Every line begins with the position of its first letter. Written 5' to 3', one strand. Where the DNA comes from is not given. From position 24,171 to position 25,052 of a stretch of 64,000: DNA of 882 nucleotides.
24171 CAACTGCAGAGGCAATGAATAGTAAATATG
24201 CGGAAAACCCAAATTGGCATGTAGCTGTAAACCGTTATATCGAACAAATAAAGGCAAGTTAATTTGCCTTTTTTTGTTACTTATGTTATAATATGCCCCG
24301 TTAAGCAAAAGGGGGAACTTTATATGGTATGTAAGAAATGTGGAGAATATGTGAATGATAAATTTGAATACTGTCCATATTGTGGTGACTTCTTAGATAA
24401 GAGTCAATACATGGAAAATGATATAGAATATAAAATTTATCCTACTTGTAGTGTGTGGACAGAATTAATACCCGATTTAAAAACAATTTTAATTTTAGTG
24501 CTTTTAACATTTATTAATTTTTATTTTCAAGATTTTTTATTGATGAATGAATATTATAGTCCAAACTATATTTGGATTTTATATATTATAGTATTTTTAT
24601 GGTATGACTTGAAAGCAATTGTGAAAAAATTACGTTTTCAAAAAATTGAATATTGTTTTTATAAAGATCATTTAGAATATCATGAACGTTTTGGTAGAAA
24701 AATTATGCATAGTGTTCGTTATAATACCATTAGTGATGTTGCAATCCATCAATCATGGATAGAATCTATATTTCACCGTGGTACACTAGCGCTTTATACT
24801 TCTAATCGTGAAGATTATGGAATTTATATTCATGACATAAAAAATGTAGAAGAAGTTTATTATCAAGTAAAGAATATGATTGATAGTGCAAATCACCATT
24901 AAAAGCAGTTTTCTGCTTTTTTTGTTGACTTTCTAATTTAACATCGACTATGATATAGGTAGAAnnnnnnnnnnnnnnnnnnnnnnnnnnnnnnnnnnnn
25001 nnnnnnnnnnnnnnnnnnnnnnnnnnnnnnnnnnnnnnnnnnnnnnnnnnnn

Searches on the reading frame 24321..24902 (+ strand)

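Call 45: search_protein_families(library=pfam, proteins=[window:24321-24902:+], max_evalue=0.01)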
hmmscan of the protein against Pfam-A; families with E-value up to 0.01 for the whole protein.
window:24321-24902:+ (193 aa): 4 families
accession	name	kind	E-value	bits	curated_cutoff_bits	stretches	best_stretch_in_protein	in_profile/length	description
PF03703.20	bPH_2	-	2.7e-07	31.2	22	1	109-182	4-77/78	Bacterial PH domain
PF13240.11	Zn_Ribbon_1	-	7.1e-05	22.9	25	1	4-22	2-20/23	zinc-ribbon domain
PF12773.13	DZR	-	0.0013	19.3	27.3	1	4-22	27-45/45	Double zinc ribbon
PF17032.10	Zn_ribbon_15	-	0.0014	19.8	28.9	1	2-22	53-73/73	zinc-ribbon family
